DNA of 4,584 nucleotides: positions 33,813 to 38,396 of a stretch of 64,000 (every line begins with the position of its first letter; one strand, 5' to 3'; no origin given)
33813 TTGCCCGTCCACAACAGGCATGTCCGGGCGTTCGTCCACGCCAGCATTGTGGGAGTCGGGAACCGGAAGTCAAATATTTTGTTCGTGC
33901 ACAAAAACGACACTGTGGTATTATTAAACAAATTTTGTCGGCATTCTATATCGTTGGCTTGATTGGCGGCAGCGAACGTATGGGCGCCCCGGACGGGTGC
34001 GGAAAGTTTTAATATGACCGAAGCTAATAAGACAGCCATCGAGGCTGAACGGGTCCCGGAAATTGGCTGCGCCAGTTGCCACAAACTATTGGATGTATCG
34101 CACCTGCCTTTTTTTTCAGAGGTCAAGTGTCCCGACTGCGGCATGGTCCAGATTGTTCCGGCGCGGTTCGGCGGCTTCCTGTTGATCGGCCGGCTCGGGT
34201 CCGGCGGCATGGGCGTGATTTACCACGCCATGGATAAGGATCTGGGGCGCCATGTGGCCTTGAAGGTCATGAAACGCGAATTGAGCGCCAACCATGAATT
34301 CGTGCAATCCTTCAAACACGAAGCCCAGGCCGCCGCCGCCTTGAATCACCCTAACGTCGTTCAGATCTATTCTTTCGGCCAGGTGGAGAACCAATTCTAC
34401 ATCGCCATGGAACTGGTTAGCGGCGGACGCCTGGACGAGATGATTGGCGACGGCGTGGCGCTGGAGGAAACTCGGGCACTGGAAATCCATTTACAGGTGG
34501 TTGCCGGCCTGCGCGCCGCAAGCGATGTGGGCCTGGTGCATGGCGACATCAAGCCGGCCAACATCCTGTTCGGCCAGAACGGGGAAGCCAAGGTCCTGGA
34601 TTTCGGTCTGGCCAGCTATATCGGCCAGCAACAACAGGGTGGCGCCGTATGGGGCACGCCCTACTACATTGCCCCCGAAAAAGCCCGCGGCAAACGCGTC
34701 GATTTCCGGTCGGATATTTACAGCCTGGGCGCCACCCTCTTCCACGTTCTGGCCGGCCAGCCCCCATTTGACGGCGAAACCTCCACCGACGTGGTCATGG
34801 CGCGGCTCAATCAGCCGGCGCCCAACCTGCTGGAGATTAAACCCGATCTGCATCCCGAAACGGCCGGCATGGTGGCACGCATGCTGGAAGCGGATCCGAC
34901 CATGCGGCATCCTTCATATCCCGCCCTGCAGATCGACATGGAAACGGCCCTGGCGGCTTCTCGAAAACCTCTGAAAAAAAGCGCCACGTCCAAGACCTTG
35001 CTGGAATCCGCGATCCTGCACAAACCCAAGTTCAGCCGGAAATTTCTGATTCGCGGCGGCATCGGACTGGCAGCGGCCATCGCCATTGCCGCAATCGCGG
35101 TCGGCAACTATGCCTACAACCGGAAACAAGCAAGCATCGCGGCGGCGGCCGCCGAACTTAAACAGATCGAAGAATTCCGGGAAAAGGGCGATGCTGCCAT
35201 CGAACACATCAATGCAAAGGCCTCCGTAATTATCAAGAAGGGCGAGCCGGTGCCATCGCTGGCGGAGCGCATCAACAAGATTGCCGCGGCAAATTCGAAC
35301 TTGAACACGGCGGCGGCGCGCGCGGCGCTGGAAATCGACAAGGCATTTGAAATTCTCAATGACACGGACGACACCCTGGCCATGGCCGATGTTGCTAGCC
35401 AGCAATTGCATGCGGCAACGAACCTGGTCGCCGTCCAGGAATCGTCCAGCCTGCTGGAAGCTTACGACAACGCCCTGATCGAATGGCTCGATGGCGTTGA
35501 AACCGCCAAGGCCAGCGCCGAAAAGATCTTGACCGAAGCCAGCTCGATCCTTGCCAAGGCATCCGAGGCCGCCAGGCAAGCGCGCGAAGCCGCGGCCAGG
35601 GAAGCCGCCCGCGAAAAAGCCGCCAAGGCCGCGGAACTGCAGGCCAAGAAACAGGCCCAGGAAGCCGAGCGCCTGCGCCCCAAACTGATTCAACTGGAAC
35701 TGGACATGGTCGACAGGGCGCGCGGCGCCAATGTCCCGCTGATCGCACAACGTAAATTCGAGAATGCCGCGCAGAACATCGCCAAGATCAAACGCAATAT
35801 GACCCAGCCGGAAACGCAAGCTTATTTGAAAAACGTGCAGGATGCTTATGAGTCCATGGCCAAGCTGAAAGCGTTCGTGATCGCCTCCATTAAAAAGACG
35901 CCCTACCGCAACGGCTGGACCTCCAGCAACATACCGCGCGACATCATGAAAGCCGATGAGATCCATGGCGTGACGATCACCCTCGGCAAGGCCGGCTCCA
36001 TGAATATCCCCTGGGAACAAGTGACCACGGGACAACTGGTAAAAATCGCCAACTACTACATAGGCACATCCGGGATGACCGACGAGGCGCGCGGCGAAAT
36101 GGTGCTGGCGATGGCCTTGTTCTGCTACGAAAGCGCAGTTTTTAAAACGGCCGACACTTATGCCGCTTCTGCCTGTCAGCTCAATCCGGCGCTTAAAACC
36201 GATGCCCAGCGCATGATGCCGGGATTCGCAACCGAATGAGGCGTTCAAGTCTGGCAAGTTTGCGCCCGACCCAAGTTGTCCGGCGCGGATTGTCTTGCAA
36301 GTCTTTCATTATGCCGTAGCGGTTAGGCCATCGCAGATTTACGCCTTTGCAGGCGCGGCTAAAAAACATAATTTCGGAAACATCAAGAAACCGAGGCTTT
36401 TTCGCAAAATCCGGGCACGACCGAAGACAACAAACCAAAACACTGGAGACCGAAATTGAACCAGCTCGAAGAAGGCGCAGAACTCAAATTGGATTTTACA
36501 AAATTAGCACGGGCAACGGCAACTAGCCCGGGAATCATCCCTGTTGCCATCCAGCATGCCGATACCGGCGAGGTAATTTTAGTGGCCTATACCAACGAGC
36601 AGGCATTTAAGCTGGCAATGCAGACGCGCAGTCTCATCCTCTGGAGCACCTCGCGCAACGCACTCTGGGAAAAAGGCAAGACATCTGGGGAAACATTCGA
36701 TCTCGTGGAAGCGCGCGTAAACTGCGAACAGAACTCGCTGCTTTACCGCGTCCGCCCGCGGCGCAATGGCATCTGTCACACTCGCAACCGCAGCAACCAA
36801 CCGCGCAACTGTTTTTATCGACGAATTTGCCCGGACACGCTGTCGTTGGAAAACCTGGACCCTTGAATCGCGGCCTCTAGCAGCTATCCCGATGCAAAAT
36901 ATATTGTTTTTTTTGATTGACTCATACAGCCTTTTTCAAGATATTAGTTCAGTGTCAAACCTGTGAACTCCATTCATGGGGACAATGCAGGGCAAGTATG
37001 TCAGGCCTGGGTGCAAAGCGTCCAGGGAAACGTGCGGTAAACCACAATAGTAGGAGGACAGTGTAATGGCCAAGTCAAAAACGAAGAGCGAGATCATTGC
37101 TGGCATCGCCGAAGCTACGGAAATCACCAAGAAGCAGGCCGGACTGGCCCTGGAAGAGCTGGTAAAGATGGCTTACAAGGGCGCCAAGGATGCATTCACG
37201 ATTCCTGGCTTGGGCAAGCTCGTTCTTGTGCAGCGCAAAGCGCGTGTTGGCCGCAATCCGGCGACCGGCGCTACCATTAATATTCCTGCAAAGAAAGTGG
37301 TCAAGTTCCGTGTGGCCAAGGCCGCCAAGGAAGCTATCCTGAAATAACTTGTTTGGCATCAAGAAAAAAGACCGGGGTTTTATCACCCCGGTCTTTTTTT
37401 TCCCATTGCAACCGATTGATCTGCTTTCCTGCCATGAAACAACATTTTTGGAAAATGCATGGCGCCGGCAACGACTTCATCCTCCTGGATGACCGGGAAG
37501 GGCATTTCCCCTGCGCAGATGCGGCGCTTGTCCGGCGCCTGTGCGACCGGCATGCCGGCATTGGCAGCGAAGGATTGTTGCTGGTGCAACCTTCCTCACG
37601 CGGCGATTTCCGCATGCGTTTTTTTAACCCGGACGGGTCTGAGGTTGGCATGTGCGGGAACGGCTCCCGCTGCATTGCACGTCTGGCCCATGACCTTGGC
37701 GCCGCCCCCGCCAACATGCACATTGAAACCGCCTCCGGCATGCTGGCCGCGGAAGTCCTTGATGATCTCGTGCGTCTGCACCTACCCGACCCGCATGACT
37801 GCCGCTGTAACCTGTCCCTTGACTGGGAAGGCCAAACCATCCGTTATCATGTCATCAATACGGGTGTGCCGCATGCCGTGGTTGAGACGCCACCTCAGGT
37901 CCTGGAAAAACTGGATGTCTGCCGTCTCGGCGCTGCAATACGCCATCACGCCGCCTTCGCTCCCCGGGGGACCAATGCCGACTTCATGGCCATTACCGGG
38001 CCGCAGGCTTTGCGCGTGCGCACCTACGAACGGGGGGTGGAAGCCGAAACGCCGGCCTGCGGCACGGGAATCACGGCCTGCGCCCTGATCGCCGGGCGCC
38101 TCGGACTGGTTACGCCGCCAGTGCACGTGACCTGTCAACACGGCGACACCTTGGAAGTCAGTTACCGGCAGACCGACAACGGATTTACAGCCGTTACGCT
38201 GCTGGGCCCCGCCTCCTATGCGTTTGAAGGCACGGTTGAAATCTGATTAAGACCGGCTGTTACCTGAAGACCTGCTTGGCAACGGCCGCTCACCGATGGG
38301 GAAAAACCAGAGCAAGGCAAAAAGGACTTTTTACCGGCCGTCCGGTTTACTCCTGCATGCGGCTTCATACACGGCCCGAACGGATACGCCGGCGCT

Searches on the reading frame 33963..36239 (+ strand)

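Call 23: search_protein_families(library=pfam, proteins=[window:33963-36239:+], max_evalue=0.001)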
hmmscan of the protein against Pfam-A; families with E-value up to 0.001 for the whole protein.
window:33963-36239:+ (758 aa): 4 families
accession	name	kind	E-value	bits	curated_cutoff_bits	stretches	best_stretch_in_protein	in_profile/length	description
PF00069.31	Pkinase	-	1.9e-49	168.9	31.7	1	76-316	5-252/263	Protein kinase domain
PF07714.23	PK_Tyr_Ser-Thr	-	9.7e-30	104.2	23.1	1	77-315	6-248/258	Protein tyrosine and serine/threonine kinase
PF01636.29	APH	-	1.6e-06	28.5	23.2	1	179-219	154-199/239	Phosphotransferase enzyme family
PF03109.22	ABC1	-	2.2e-06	27.5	22.9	1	109-224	116-221/244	ABC1 atypical kinase-like domain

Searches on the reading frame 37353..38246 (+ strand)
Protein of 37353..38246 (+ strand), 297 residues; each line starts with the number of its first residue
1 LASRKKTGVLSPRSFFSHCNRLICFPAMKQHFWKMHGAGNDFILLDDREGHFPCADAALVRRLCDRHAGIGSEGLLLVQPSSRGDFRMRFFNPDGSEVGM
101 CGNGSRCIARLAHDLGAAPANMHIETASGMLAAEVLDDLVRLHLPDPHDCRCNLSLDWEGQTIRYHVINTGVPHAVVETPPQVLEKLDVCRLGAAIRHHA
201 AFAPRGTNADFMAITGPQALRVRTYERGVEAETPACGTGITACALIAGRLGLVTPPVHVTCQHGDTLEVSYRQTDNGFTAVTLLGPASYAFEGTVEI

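Call 23: search_protein_families(library=pfam, proteins=[window:37353-38246:+], max_evalue=0.001)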
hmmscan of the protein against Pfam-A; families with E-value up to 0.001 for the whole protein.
window:37353-38246:+ (297 aa): 2 families
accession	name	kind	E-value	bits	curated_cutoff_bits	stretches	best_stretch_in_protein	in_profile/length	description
PF01678.24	DAP_epimerase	-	1.4e-42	145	34.7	2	32-138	1-107/121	Diaminopimelate epimerase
PF05544.16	Pro_racemase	-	0.00022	20.8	27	0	76-135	58-122/325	Proline racemase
